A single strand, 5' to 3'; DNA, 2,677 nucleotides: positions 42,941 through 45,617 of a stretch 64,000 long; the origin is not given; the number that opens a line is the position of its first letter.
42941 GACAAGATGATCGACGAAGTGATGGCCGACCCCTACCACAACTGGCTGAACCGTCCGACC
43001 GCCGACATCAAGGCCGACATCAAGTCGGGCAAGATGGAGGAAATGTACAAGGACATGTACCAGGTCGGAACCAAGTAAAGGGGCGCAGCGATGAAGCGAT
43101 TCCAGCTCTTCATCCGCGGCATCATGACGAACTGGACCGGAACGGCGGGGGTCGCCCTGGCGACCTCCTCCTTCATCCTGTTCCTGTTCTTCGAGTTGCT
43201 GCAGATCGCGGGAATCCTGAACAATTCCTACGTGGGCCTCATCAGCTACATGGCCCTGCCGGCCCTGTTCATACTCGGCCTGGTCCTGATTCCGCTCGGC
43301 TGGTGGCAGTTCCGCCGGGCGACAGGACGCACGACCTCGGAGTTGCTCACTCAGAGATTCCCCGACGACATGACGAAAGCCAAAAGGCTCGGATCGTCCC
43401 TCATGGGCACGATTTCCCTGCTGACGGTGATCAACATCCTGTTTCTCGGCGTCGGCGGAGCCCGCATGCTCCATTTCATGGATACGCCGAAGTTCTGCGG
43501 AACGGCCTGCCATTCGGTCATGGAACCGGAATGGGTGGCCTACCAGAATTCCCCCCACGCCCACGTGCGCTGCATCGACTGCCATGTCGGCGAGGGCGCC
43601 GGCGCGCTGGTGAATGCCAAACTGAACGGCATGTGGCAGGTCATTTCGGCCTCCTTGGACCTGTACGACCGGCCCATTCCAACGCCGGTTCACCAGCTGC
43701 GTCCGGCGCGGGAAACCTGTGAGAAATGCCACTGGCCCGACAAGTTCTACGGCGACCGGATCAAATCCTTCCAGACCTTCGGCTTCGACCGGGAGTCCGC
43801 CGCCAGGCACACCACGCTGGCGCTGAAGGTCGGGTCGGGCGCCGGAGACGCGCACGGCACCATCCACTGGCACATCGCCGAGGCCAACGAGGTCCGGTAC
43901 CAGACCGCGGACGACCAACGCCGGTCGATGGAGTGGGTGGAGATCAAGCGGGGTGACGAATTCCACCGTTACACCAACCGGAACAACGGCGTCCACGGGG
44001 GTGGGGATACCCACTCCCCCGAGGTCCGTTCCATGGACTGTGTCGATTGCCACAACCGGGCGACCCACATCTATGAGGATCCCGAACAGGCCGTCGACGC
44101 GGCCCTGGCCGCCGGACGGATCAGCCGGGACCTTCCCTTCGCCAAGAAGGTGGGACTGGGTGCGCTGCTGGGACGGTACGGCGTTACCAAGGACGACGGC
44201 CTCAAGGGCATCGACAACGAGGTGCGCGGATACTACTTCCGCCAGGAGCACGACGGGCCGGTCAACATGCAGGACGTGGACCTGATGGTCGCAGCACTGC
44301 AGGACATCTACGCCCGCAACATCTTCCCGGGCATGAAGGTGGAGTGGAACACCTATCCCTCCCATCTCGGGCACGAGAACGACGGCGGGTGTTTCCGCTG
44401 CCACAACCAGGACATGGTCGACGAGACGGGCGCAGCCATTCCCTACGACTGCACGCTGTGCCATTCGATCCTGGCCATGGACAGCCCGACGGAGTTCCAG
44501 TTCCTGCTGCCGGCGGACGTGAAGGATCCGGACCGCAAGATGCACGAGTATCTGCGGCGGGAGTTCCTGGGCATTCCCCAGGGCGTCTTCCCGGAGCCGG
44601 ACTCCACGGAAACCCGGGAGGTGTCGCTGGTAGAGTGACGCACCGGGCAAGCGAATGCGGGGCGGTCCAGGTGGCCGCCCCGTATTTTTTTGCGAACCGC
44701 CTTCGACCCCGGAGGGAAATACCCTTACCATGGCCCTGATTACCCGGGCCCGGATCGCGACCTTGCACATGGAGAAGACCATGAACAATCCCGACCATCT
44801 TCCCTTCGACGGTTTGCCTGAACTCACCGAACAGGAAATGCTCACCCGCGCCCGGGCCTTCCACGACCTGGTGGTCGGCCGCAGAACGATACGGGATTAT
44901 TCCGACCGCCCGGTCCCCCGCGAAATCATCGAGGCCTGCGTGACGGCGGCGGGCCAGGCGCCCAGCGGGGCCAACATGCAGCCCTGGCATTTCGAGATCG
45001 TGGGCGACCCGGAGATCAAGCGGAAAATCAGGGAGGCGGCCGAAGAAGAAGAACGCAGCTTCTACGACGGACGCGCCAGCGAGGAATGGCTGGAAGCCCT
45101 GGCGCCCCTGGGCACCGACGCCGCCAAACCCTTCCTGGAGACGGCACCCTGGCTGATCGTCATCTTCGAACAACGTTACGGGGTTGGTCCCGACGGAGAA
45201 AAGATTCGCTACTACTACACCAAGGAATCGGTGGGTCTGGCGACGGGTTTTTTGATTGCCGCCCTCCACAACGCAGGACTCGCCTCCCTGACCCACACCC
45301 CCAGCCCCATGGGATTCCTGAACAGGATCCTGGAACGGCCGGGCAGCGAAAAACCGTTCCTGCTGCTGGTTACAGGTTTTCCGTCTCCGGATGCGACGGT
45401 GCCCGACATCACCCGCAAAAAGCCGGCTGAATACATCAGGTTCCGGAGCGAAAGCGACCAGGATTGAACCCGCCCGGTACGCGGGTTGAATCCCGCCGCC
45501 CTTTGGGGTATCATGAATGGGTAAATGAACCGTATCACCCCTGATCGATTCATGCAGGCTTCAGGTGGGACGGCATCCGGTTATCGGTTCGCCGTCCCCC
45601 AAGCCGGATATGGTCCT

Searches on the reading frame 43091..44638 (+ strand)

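Call 8: search_protein_families(library=pfam, proteins=[window:43091-44638:+], max_evalue=0.001)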
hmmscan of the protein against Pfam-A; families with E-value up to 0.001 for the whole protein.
window:43091-44638:+ (515 aa): 2 families
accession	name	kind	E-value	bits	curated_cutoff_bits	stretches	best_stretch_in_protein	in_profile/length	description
PF03264.19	Cytochrom_NNT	-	3e-08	34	24.1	1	105-193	9-100/174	NapC/NirT cytochrome c family, N-terminal region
PF14522.11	Cytochrome_C7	-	2.3e-05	24.5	24.8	0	428-459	38-67/67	Cytochrome c7 and related cytochrome c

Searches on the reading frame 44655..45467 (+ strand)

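Call 8: search_protein_families(library=pfam, proteins=[window:44655-45467:+], max_evalue=0.001)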
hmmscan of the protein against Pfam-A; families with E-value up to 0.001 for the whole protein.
window:44655-45467:+ (270 aa): 2 families
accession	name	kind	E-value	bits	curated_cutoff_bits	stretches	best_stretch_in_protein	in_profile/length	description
PF00881.29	Nitroreductase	-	1.3e-22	81.2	23.5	1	74-241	2-166/167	Nitroreductase family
PF14512.11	TM1586_NiRdase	-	0.00011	22.3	27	0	94-124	162-192/215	Putative TM nitroreductase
